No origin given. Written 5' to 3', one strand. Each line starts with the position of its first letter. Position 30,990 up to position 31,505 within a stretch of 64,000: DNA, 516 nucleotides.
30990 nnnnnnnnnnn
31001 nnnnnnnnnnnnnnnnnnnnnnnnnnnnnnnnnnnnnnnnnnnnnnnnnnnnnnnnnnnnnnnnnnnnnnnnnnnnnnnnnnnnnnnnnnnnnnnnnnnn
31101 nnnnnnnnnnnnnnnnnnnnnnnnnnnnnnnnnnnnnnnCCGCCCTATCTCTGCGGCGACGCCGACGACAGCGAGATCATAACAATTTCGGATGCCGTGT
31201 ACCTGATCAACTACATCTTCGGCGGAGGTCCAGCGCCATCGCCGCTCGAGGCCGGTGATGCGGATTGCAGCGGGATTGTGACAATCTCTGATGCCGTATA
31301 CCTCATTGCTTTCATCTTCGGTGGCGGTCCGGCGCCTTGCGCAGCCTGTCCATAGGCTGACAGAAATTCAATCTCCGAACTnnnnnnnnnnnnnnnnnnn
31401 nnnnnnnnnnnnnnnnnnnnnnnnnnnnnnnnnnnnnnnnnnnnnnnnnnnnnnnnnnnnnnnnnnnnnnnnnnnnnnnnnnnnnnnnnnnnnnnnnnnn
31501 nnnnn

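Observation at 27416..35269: Three-gene array of secreted hydrolases sharing a Cys-capped, tandem dockerin-like C-terminal module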

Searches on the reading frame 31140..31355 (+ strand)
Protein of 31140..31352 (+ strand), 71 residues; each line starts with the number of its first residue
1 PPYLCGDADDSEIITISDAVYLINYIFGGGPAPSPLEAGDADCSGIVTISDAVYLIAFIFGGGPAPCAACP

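Call 3: search_protein_families(library=pfam, proteins=[window:31152-31355:+], max_evalue=1)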
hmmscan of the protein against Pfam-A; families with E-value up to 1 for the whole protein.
window:31152-31355:+ (67 aa): 1 family
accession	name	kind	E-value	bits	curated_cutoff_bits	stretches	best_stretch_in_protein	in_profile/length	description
PF00404.24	Dockerin_1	-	1.5e-05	25.5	22.9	1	2-55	2-56/57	Dockerin type I domain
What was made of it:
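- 31152..31355 (+): Dockerin module of ORF2 (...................*). Pfam 25.5 bits (call 3).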

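Call 4: search_protein_families(library=ncbifam, proteins=[window:31152-31355:+], max_evalue=1)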
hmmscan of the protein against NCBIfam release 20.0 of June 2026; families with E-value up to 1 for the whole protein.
window:31152-31355:+ (67 aa): 1 family
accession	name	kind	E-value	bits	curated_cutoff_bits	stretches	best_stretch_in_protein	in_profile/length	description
NF041080.1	DGGGPL_reductase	equivalog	0.27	10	580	0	8-27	278-297/447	digeranylgeranylglycerophospholipid reductase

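Call 11: find_homologous_proteins(query=window:31140-31352:+, max_evalue=0.001)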
Query seq(71 aa) (71 aa): 110 proteins with E <= 0.001 among 115 candidates.
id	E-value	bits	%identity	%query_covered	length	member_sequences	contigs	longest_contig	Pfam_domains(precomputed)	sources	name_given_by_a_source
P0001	2.2e-30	122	82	85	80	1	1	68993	PF00404.25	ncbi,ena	-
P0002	4.6e-30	121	77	100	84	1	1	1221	PF00404.25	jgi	-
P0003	7.3e-29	117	81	97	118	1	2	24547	PF00404.25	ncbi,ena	ncbi:MAG: dockerin type I domain-containing protein [Candidatus Zixiibacteriota bacterium]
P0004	8.5e-29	117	78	96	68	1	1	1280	PF00404.25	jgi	jgi:hypothetical protein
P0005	1.5e-28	116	75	94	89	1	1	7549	-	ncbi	-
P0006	1.5e-28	116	79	99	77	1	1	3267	PF00404.25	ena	-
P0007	1.1e-27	113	75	100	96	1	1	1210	-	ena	-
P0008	1.4e-27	113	68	96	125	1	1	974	-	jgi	jgi:hypothetical protein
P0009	7.0e-27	111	76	99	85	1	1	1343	PF00404.25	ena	-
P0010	1.3e-26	110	78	96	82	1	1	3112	-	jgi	jgi:hypothetical protein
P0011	2.0e-26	109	75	96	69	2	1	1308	PF00404.25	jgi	jgi:hypothetical protein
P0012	7.7e-26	107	78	89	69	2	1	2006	PF00404.25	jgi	jgi:hypothetical protein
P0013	7.8e-26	107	75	97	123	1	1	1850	PF00404.25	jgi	-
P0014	9.7e-26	107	76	99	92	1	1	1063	PF00404.25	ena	-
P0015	1.4e-25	106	67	99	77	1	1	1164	PF00404.25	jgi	-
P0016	6.1e-25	104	74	97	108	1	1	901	PF00404.25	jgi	jgi:hypothetical protein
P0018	7.3e-25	104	75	94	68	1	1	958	PF00404.25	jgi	jgi:hypothetical protein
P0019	1.0e-24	104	72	100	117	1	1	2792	PF00404.25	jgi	jgi:hypothetical protein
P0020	2.5e-24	103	74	97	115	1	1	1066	PF00404.25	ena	-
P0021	3.4e-24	102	72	97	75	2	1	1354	PF00404.25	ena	-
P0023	4.6e-24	102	70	100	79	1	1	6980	PF00404.25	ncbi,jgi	-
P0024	1.8e-23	100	66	94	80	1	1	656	PF00404.25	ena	-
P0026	3.6e-23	99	70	97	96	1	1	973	PF00404.25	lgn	-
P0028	1.1e-22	97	72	96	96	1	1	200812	PF00404.25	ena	-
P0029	1.5e-22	97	71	96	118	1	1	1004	PF00404.25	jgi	jgi:hypothetical protein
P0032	2.6e-22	96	66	96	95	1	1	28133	PF00404.25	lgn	-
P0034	4.2e-22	95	71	96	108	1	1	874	PF00404.25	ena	-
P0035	4.3e-22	95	67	97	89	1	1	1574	PF00404.25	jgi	jgi:hypothetical protein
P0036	5.4e-22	95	70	97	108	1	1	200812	PF00404.25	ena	-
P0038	1.3e-21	94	68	97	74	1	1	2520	PF00404.25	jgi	jgi:hypothetical protein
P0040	2.2e-21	93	71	93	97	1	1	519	PF00404.25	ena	-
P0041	2.6e-21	93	66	94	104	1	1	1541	PF00404.25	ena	-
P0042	1.0e-20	91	68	97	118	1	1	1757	PF00404.25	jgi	jgi:hypothetical protein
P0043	1.1e-20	91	65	89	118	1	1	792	PF00404.25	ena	-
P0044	1.1e-20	91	65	92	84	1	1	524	PF00404.25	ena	-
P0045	1.3e-20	91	58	97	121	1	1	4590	PF00404.25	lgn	-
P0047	2.0e-20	90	68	97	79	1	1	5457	PF00404.25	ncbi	-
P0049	2.5e-20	90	64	93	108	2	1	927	PF00404.25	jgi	-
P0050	3.9e-20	89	70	90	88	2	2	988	PF00404.25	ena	-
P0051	5.8e-20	89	64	97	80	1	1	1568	PF00404.25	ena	-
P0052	7.6e-20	88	66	92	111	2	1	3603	PF00404.25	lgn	-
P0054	1.1e-19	88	69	96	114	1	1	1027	PF00404.25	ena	-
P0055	1.4e-19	87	71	89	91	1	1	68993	PF00404.25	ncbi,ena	-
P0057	1.8e-19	87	62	92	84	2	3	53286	PF00404.25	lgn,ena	-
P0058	2.4e-19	87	68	89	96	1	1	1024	PF00404.25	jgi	jgi:hypothetical protein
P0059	3.5e-19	86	62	82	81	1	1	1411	PF00404.25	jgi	jgi:hypothetical protein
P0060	3.7e-19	86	64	93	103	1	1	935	PF00404.25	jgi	-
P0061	4.4e-19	86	65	92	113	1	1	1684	PF00404.25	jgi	jgi:hypothetical protein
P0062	5.2e-19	86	60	92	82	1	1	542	PF00404.25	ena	-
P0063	6.9e-19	85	68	86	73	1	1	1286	PF00404.25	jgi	jgi:hypothetical protein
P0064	1.1e-18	85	70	89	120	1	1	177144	PF00404.25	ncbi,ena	-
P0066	1.3e-18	84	70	94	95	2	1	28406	PF00404.25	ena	-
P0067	1.7e-18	84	67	93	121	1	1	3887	PF00404.25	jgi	jgi:hypothetical protein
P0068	1.9e-18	84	63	96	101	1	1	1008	PF00404.25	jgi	jgi:hypothetical protein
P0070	9.4e-18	82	73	87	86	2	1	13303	PF00404.25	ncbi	-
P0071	1.2e-17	81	64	94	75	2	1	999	PF00404.25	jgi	jgi:hypothetical protein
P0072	1.5e-17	81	58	90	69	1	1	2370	PF00404.25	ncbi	ncbi:MAG: dockerin type I domain-containing protein, partial [Candidatus Zixiibacteriota bacterium]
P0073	2.5e-17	80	67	97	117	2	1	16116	PF00404.25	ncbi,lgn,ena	-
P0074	4.7e-17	79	63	89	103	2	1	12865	PF00404.25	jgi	-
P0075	7.7e-17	79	59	90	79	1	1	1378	PF00404.25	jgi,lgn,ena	-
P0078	2.8e-16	77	60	94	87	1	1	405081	PF00404.25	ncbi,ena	-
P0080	4.3e-16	76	59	93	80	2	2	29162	PF00404.25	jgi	jgi:hypothetical protein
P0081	4.6e-16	76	61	94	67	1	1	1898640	PF00404.25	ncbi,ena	-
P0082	5.1e-16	76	55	90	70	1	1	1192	PF00404.25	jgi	jgi:hypothetical protein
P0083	5.5e-16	76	60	94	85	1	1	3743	PF00404.25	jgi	jgi:hypothetical protein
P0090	2.4e-14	71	58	92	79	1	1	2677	PF00404.25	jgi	jgi:hypothetical protein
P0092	3.3e-13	67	56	93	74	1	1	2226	PF00404.25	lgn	-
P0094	9.7e-13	66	52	92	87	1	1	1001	PF00404.25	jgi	-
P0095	1.7e-12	65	63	87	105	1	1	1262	PF00404.25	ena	-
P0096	4.7e-12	63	60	75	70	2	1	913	PF00404.25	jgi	jgi:hypothetical protein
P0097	5.2e-12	63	59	76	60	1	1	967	PF00404.25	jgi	-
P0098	6.0e-11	60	46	97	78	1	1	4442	PF00404.25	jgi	jgi:hypothetical protein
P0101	1.2e-9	56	49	93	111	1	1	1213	PF00404.25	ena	-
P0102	2.0e-9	55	49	90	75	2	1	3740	PF00404.25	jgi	-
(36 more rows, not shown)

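Call 24: find_related_loci(query=A2, collection=genome_contigs, flank=10000)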
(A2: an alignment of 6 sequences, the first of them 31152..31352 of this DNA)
Query A2 (67 aa) in genome_contigs; peptide patterns used: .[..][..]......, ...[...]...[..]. (x = any residue, [..] = any of these).
556 stretches matched a pattern (row limit reached: there are more); 540 encode a relative of the query (tblastn E <= 1e-3); the best 80 are kept; 78 distinct loci.
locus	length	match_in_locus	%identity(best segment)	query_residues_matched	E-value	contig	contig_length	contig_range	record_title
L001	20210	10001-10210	91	1-67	5e-36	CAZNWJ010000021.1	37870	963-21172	MAG TPA_asm: uncultured Ignavibacteria bacterium isolate binchicken_co16_17 genome assembly, contig: NODE_1807_length_37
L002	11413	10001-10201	87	1-67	5e-34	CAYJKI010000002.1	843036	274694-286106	MAG TPA_asm: uncultured Ignavibacteria bacterium isolate ERP124720_co1_89 genome assembly, contig: NODE_8_length_843036_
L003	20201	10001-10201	79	1-67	3e-33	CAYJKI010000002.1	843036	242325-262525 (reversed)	MAG TPA_asm: uncultured Ignavibacteria bacterium isolate ERP124720_co1_89 genome assembly, contig: NODE_8_length_843036_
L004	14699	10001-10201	84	1-67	6e-33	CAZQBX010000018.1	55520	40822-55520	MAG TPA_asm: uncultured Ignavibacteria bacterium isolate binchicken_co16_313 genome assembly, contig: NODE_950_length_55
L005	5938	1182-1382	85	1-67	5e-33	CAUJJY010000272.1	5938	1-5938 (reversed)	MAG: candidate division Zixibacteria bacterium isolate KLAP179 genome assembly, contig: KLAP179_334032, whole genome sho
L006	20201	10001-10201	84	1-67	1e-32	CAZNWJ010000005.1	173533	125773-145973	MAG TPA_asm: uncultured Ignavibacteria bacterium isolate binchicken_co16_17 genome assembly, contig: NODE_107_length_173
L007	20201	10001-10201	81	1-67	1e-32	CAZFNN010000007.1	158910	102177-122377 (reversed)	MAG TPA_asm: uncultured Ignavibacteria bacterium isolate SRP323723_co1_126 genome assembly, contig: NODE_75_length_15891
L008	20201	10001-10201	81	1-67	8e-32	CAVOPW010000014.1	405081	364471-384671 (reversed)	MAG: uncultured bacterium isolate MFD00032.bin.2.168 genome assembly, contig: contig_48370, whole genome shotgun sequenc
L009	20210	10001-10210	79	1-67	3e-32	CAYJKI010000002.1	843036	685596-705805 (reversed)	MAG TPA_asm: uncultured Ignavibacteria bacterium isolate ERP124720_co1_89 genome assembly, contig: NODE_8_length_843036_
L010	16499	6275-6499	80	1-66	6e-32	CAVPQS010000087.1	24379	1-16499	MAG: uncultured bacterium isolate MFD10097.bin.1.9 genome assembly, contig: contig_7152, whole genome shotgun sequence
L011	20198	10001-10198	76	1-66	5e-32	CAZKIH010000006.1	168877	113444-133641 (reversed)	MAG TPA_asm: uncultured Ignavibacteria bacterium isolate SRP173033_co2_66 genome assembly, contig: NODE_27_length_168877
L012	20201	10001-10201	79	1-67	1e-31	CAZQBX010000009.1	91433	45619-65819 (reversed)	MAG TPA_asm: uncultured Ignavibacteria bacterium isolate binchicken_co16_313 genome assembly, contig: NODE_421_length_91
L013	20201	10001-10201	78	1-67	1e-31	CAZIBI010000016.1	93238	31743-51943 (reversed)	MAG TPA_asm: uncultured Ignavibacteria bacterium isolate binchicken_co199_86 genome assembly, contig: NODE_323_length_93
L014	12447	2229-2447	81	1-67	1e-31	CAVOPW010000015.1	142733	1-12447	MAG: uncultured bacterium isolate MFD00032.bin.2.168 genome assembly, contig: contig_49603, whole genome shotgun sequenc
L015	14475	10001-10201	79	1-67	2e-31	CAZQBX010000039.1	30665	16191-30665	MAG TPA_asm: uncultured Ignavibacteria bacterium isolate binchicken_co16_313 genome assembly, contig: NODE_2501_length_3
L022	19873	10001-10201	79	1-67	3e-31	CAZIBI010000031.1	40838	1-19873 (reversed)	MAG TPA_asm: uncultured Ignavibacteria bacterium isolate binchicken_co199_86 genome assembly, contig: NODE_957_length_40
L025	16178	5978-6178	81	1-67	4e-31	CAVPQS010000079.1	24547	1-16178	MAG: uncultured bacterium isolate MFD10097.bin.1.9 genome assembly, contig: contig_6209, whole genome shotgun sequence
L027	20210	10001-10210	79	1-67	4e-31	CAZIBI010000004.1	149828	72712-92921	MAG TPA_asm: uncultured Ignavibacteria bacterium isolate binchicken_co199_86 genome assembly, contig: NODE_125_length_14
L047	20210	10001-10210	76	1-67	1e-29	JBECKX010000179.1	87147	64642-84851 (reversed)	MAG: Candidatus Zixiibacteriota bacterium isolate ETDI71 k127_2458632, whole genome shotgun sequence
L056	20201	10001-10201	78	1-67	8e-30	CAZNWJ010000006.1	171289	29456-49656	MAG TPA_asm: uncultured Ignavibacteria bacterium isolate binchicken_co16_17 genome assembly, contig: NODE_110_length_171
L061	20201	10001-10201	79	1-67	1e-29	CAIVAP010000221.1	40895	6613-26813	uncultured bacterium isolate AlinenSediments_bin-0053 genome assembly, contig: bin-0053:221/302, whole genome shotgun se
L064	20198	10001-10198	73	1-66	1e-29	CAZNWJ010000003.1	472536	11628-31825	MAG TPA_asm: uncultured Ignavibacteria bacterium isolate binchicken_co16_17 genome assembly, contig: NODE_7_length_47253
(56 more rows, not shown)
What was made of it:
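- Tried and rejected: It was rerun with 6 close sequences (call 24).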

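Call 25: predict_structure(alignment_id=A1)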
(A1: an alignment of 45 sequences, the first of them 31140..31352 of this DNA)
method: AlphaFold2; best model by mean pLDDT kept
length: 71 residues; sequences in the alignment: 45
mean_pLDDT: 94.0   pTM: 0.82
mean pLDDT of the five models: 94.0, 93.6, 93.1, 91.6, 89.6
residues with pLDDT >= 90: 64; 70-90: 6; 50-70: 1; < 50: 0
segments of 3 or more residues with pLDDT < 50: none
pLDDT, mean of each block of 10 residues (from residue 1): 88 97 98 95 95 97 90 71
secondary structure, 60 per line:
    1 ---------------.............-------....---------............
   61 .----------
elements in order: H16-28 H36-39 H49-61
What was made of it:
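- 31152..31355 (+): AF2 pLDDT 94 with three helices (call 25).
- On T9SS C-terminal sorting domain (PF18962 / TIGR04183): The predicted fold is helical (call 25).
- The AF2 model has pLDDT 94 with helices at 16-28, 36-39 and 49-61 (call 25).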

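Call 26: search_protein_representatives(alignment_id=A1)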
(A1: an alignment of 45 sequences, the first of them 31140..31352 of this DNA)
Query: 45 sequences, 76 profile positions. Proteins with E-value up to 0.001 (for the whole library): 56300; up to 1e-10: 19685; up to 1e-30: 414. The best 150 are listed.
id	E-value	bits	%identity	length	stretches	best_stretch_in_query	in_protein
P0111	1.9e-169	565.8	-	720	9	6-73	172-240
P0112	1.2e-165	553.7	-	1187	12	8-71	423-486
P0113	4.6e-153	513.3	-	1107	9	6-67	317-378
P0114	9.6e-131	441.8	-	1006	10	8-73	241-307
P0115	1.6e-121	412.3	-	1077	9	5-65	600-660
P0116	1.2e-116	396.7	-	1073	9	12-65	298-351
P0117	4.4e-113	385.2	-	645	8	9-76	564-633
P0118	1.5e-112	383.5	-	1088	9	7-63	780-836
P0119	1.0e-108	371.2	-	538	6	10-74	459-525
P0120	4.2e-102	350.0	-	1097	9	5-65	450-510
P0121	5.5e-88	304.8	-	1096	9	9-63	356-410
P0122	7.5e-82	285.1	-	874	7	8-73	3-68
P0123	2.5e-80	280.3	-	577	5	9-73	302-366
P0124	4.0e-79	276.4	-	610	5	11-73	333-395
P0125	8.0e-78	272.2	-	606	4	7-73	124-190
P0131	4.7e-69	244.1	-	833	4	10-73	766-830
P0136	4.0e-64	228.3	-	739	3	5-73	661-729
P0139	7.9e-61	217.8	-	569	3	7-74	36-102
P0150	4.8e-56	202.4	-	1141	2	7-76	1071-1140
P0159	7.3e-53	192.2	-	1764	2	4-76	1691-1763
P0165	7.8e-51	185.7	-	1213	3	8-73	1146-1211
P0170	2.1e-50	184.4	-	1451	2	5-76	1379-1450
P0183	2.1e-46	171.6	-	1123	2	7-74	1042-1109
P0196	2.0e-44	165.2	-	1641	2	8-73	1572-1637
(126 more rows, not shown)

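Call 29: search_protein_families(library=pfam, proteins=[P0150, P0159, P0170, P0196, P0165, P0183, P0131, P0111], max_evalue=0.01)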
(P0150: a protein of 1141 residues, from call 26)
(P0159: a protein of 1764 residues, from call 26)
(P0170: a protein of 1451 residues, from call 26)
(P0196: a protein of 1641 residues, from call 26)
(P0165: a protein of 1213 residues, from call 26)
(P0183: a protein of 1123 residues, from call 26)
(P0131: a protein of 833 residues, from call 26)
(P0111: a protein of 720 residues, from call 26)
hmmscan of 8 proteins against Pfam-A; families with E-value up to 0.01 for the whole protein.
P0150 (1141 aa): 1 family
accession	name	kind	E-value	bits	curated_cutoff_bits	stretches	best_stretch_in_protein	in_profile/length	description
PF00404.24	Dockerin_1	-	3.7e-11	43.5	22.9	1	1076-1129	2-56/57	Dockerin type I domain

P0159 (1764 aa): 1 family
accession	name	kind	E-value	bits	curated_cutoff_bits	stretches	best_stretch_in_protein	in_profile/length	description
PF00404.24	Dockerin_1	-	1e-15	58.1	22.9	2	1699-1752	2-56/57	Dockerin type I domain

P0170 (1451 aa): 4 families
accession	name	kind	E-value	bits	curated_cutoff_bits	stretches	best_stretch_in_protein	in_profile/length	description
PF18911.6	PKD_4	-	8.9e-64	212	27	5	699-755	21-77/85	PKD domain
PF00801.26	PKD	-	8.3e-47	157.5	23.5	5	1021-1085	4-72/80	PKD domain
PF24595.1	DUF7619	-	8e-26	91.1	27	1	1236-1366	1-124/133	Domain of unknown function (DUF7619)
PF00404.24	Dockerin_1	-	1.9e-12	47.6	22.9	2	1386-1439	2-56/57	Dockerin type I domain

P0196 (1641 aa): 1 family
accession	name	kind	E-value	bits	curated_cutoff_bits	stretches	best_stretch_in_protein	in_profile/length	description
PF00404.24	Dockerin_1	-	6e-06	26.8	22.9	0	1576-1629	2-56/57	Dockerin type I domain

P0165 (1213 aa): 4 families
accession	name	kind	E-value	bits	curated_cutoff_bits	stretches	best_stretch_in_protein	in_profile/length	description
PF00082.27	Peptidase_S8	-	2.6e-35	122.6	21.8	1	157-396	1-286/288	Subtilase family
PF02412.23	TSP_3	-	1.7e-28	98.4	25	4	717-759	1-36/36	Thrombospondin type 3 repeat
PF00404.24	Dockerin_1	-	1.4e-10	41.7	22.9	2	1150-1203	2-56/57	Dockerin type I domain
PF22148.1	Fervidolysin_NPro-like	-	5e-05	24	21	1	46-113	13-81/81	Fervidolysin N-terminal prodomain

P0183 (1123 aa): 3 families
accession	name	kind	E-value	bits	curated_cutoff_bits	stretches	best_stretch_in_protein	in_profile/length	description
PF00404.24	Dockerin_1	-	6.8e-15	55.4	22.9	1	1047-1099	2-55/57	Dockerin type I domain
PF13229.12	Beta_helix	-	1.2e-09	38.5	25.9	1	160-313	11-154/158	Right handed beta helix region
PF07602.17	DUF1565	-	0.0003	20.6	20.3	0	97-136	2-40/257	Protein of unknown function (DUF1565)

P0131 (833 aa): 1 family
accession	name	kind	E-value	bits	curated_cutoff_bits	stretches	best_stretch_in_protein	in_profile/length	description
PF00404.24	Dockerin_1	-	3.5e-15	56.4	22.9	1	46-82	2-40/57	Dockerin type I domain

P0111 (720 aa): 2 families
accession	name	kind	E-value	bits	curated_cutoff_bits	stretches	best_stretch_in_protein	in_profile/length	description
PF00404.24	Dockerin_1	-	1.9e-66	220.6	22.9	8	178-231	2-56/57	Dockerin type I domain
PF13499.12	EF-hand_7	-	4.4e-08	33.8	30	0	179-227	12-65/67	EF-hand domain pair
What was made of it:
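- Tried and rejected: Pfam's Cohesin model gave nothing at E <= 0.01 on P0150 and P0159 (call 29).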

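Call 30: fold_search(model_id=the predicted structure, library=pdb)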
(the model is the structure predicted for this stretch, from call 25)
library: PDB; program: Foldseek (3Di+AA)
matches with E <= 10: 46; with E <= 0.001: 0
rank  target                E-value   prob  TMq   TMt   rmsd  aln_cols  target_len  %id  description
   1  8x39_B                3.9e-03  1.00  0.71  0.39   2.0        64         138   28  Crystal structure of cellulosomal double-dockerin module of Clo1313_0689 from Clostridium thermocellum (released 2024-04-03)
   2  8x39_A                4.5e-03  1.00  0.74  0.41   2.1        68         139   25  Crystal structure of cellulosomal double-dockerin module of Clo1313_0689 from Clostridium thermocellum (released 2024-04-03)
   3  4uyq_B                5.5e-03  1.00  0.77  0.76   2.3        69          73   26  High resolution structure of the third cohesin ScaC in complex with the ScaB dockerin with a mutation in the C-termina (released 2015-04-15)
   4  4uyp_B                8.3e-03  1.00  0.81  0.79   2.3        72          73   25  High resolution structure of the third cohesin ScaC in complex with the ScaB dockerin with a mutation in the N-termina (released 2015-04-15)
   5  4dh2_D                1.2e-02  1.00  0.71  0.72   2.1        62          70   24  Crystal structure of Coh-OlpC(Cthe_0452)-Doc435(Cthe_0435) complex: A novel type I Cohesin-Dockerin complex from Clost (released 2012-11-28)
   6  4dh2_B                1.4e-02  1.00  0.72  0.71   2.0        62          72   24  Crystal structure of Coh-OlpC(Cthe_0452)-Doc435(Cthe_0435) complex: A novel type I Cohesin-Dockerin complex from Clost (released 2012-11-28)
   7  3ul4_B                1.4e-02  1.00  0.68  0.76   2.3        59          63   29  Crystal structure of Coh-OlpA(Cthe_3080)-Doc918(Cthe_0918) complex: A novel type I Cohesin-Dockerin complex from Clost (released 2012-11-28)
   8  8x3a_MODEL_1_A        1.4e-02  1.00  0.67  0.35   2.1        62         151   26  Solution NMR structure of cellulosomal double-dockerin module of Clo1313_0689 from Clostridium thermocellum (released 2024-04-03)
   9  6kgf_B                2.5e-02  1.00  0.65  0.75   2.1        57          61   24  Crystal structure of CaDoc0917(R16D)-CaCohA2 complex at pH 8.2 (released 2020-07-08)
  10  5m2o_B                2.7e-02  1.00  0.67  0.65   2.6        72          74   26  R. flavefaciens' third ScaB cohesin in complex with a group 1 dockerin (released 2017-07-05)
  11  4fl4_J                2.9e-02  1.00  0.75  0.80   2.0        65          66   20  Scaffoldin conformation and dynamics revealed by a ternary complex from the Clostridium thermocellum cellulosome (released 2012-06-27)
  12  5m2s_B                2.9e-02  0.99  0.59  0.54   3.7        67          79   25  R. flavefaciens' third ScaB cohesin in complex with a group 1 dockerin (released 2017-07-05)
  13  5lxv_B                3.1e-02  1.00  0.65  0.71   2.2        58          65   22  Crystal structure of Ruminococcus flavefaciens scaffoldin C cohesin in complex with a dockerin from an uncharacterized (released 2016-10-19)
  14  4fl4_A                3.5e-02  1.00  0.73  0.75   2.0        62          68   21  Scaffoldin conformation and dynamics revealed by a ternary complex from the Clostridium thermocellum cellulosome (released 2012-06-27)
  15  4fl4_G                4.4e-02  1.00  0.77  0.81   1.7        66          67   21  Scaffoldin conformation and dynamics revealed by a ternary complex from the Clostridium thermocellum cellulosome (released 2012-06-27)
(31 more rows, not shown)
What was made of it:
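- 31152..31355 (+): The top 32 Foldseek PDB hits are all dockerins (call 30).
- On Dockerin type I (Pfam PF00404): Its top 32 Foldseek PDB hits are all dockerins, with TM 0.59-0.81 (calls 25, 30).
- Its top 32 Foldseek hits are all dockerins, with TM 0.59-0.81 and rmsd 1.6-3.7 A (call 30).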

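Call 51: search_protein_families(library=pfam, alignment_id=A5, max_evalue=0.001)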
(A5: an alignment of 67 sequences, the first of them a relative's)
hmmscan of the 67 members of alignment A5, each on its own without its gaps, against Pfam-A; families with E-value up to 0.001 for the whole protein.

A. member 1, L006:16951-17982:+ (344 aa): 1 family
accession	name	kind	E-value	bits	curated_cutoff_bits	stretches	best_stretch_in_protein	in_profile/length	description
PF00404.24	Dockerin_1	-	1.8e-05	25.3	22.9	0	279-332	2-56/57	Dockerin type I domain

B. families by the number of members that match (of 67 scanned): 59 families (the first 25 are shown)
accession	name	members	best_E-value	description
PF00404.24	Dockerin_1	62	1.7e-10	Dockerin type I domain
PF02412.23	TSP_3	20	3.9e-22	Thrombospondin type 3 repeat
PF05345.18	He_PIG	15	7.1e-14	Putative Ig domain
PF13517.12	FG-GAP_3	9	7.9e-55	FG-GAP-like repeat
PF06739.17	SBBP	7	2.4e-57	Beta-propeller repeat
PF01839.29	FG-GAP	7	3.8e-16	FG-GAP repeat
PF25778.1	DUF7948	5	3.9e-53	Domain of unknown function (DUF7948)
PF01433.26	Peptidase_M1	5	7e-25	Peptidase family M1 domain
PF17900.6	Peptidase_M1_N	5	7.4e-11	Peptidase M1 N-terminal domain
PF04389.22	Peptidase_M28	4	2.3e-37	Peptidase family M28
PF07995.17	GSDH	4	1.5e-32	Glucose / Sorbosone dehydrogenase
PF07593.17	UnbV_ASPIC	4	1.3e-16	ASPIC and UnbV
PF13088.12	BNR_2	4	9.1e-12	BNR repeat-like domain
PF02012.26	BNR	4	8.8e-09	BNR/Asp-box repeat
PF01546.33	Peptidase_M20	4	0.00017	Peptidase family M20/M25/M40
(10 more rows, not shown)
